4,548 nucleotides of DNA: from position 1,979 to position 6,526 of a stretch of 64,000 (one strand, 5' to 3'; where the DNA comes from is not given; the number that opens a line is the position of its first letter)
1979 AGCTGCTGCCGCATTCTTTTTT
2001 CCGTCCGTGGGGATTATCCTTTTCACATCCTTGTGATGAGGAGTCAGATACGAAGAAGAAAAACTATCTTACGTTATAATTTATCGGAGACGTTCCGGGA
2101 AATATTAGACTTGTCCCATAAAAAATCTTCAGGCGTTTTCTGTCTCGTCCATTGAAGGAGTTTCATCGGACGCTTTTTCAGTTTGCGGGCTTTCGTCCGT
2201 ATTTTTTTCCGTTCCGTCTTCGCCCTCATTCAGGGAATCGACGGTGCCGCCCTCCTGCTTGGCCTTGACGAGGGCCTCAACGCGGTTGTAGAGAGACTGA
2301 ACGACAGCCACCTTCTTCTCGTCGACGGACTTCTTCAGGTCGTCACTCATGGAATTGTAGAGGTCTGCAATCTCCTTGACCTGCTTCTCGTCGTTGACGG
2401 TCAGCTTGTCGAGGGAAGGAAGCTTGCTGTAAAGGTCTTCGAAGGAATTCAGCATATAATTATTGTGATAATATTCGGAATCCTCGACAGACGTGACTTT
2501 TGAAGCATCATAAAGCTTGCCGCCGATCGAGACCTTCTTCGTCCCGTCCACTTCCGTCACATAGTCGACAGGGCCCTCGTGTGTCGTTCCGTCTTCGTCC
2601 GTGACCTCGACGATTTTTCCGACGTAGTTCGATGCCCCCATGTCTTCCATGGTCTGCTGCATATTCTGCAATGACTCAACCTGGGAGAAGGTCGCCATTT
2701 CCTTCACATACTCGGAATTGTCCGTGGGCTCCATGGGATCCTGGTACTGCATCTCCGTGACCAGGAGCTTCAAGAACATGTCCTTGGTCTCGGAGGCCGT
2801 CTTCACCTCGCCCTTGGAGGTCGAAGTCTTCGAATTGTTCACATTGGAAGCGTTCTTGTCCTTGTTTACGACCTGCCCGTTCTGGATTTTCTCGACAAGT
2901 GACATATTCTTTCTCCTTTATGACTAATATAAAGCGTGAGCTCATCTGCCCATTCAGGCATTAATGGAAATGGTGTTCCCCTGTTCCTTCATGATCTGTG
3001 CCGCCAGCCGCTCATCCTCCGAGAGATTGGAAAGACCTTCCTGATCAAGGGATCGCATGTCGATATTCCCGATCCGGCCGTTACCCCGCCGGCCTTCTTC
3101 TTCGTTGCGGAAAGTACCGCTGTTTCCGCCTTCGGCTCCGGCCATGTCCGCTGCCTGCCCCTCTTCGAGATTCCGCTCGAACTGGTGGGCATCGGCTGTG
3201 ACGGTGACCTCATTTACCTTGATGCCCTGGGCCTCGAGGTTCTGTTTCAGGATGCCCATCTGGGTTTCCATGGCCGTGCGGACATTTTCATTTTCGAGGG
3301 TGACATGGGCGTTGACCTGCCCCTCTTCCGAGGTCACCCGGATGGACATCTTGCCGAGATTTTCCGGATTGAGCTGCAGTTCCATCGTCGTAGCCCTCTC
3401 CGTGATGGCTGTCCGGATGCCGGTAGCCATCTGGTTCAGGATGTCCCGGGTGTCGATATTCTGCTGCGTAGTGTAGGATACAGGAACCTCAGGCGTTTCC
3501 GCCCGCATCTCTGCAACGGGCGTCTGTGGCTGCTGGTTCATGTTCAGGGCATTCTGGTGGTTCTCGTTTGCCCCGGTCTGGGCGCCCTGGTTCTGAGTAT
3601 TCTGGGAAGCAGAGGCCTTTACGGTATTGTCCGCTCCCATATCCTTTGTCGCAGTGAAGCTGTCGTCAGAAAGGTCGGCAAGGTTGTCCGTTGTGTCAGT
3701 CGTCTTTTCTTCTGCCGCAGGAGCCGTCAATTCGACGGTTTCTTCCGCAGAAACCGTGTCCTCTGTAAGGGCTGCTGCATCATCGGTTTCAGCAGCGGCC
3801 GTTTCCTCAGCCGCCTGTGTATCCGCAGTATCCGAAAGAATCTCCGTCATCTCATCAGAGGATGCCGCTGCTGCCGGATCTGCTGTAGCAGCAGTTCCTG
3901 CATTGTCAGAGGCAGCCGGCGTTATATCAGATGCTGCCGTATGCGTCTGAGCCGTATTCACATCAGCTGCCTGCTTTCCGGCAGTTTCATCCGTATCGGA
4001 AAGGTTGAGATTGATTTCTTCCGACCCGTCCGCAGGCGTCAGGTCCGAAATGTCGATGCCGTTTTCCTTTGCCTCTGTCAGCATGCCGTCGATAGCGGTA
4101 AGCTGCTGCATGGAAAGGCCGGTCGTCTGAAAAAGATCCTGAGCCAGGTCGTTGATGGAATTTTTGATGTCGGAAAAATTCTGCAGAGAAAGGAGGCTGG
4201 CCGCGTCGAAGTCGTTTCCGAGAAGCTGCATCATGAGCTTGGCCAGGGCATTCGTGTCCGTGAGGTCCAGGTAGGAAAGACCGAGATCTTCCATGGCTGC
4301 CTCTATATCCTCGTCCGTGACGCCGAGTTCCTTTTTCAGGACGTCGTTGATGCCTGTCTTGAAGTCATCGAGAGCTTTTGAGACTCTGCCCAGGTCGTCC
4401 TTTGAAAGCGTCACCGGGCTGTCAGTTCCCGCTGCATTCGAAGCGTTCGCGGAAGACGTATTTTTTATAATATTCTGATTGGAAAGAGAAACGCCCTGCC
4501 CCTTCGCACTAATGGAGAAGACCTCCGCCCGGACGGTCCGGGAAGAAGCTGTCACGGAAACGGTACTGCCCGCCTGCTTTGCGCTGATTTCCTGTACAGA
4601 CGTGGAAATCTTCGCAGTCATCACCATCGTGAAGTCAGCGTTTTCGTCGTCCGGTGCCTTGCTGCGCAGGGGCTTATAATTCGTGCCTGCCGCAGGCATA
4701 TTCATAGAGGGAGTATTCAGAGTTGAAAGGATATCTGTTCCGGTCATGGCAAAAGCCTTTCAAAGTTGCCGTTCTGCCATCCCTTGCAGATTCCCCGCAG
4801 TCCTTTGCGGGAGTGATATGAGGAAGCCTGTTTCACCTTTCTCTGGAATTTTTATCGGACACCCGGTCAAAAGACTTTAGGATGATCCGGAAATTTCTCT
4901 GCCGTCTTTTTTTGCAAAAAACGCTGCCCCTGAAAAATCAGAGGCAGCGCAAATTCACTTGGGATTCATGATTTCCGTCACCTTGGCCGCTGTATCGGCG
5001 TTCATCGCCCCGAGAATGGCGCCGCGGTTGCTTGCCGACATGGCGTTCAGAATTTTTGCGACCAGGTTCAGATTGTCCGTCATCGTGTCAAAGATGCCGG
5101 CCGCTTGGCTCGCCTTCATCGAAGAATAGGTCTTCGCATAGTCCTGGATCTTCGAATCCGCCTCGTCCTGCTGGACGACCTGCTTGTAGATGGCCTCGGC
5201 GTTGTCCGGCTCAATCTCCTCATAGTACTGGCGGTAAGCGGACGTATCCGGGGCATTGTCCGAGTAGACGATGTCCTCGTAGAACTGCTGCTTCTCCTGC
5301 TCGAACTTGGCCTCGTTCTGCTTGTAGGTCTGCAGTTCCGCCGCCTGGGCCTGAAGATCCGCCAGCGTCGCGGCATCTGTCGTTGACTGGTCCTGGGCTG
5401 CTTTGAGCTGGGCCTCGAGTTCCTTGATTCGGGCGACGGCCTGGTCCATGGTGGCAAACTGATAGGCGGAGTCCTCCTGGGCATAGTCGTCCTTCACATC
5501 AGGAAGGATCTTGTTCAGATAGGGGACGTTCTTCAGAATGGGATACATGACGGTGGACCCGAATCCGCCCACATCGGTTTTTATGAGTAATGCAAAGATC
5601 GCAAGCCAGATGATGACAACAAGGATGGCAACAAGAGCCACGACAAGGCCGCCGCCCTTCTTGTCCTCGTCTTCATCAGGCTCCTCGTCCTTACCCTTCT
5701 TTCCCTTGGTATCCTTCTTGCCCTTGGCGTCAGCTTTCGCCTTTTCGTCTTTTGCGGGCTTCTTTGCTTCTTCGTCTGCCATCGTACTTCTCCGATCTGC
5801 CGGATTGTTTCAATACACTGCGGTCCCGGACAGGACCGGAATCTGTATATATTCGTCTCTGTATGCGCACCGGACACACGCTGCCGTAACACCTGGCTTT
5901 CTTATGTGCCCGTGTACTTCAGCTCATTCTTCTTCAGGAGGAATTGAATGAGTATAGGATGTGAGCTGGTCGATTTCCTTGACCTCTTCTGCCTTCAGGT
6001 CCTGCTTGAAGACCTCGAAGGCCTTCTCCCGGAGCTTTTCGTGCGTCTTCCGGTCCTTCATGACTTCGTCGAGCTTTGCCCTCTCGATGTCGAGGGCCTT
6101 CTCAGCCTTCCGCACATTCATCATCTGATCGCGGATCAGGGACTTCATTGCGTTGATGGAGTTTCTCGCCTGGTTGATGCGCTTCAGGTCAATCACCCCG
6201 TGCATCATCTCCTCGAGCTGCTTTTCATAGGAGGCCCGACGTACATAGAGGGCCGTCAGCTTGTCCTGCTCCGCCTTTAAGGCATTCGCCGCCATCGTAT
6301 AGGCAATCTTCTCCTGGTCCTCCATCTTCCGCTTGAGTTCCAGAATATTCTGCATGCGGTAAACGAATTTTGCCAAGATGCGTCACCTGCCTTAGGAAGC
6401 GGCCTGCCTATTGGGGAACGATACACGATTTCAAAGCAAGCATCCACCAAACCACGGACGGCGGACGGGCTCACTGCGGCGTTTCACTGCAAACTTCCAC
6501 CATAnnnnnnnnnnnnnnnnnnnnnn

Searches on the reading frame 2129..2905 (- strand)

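Call 93: search_protein_families(library=pfam, proteins=[window:2129-2905:-], max_evalue=1e-8)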
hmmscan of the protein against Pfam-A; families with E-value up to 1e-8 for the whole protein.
window:2129-2905:- (258 aa): 1 family
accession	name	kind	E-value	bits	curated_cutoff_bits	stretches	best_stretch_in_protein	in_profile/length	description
PF03963.19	FlgD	-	4.5e-22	78.5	27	1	16-87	3-74/75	Flagellar hook capping protein - N-terminal region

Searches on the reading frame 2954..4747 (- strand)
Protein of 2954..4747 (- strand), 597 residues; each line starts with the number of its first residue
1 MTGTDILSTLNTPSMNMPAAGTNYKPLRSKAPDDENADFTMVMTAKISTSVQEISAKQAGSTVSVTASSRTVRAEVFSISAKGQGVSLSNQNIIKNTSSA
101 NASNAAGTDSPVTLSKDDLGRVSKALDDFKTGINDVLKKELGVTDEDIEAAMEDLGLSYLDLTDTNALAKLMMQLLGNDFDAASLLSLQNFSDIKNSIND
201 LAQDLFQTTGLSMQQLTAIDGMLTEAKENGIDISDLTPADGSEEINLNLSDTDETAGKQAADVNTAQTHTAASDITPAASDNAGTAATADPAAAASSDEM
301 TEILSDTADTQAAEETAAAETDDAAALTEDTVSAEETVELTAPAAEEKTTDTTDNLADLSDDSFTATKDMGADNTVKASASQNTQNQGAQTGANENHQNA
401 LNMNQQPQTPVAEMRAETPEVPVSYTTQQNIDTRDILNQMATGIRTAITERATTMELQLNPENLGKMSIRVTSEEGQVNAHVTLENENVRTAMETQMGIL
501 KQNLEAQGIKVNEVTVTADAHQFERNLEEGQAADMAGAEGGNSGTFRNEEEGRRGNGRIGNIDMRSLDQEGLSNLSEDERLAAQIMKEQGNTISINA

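Call 93: search_protein_families(library=pfam, proteins=[window:2954-4747:-], max_evalue=1e-8)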
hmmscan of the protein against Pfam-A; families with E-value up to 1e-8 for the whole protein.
window:2954-4747:- (597 aa): 1 family
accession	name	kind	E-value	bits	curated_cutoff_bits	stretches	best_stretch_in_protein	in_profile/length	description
PF02120.21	Flg_hook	-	2.2e-19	69.5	29.8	1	446-520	6-80/85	Flagellar hook-length control protein FliK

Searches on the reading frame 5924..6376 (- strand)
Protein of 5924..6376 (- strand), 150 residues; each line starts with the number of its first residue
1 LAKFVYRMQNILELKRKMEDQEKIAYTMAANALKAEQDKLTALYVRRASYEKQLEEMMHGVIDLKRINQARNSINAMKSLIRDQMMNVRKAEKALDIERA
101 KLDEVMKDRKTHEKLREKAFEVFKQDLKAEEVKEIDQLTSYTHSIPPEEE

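Call 93: search_protein_families(library=pfam, proteins=[window:5924-6376:-], max_evalue=1e-8)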
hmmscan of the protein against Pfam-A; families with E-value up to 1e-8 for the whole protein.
window:5924-6376:- (150 aa): 1 family
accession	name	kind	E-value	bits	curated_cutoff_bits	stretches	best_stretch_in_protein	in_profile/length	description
PF02050.21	FliJ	-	7.3e-12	46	28.4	1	20-142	1-122/123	Flagellar FliJ protein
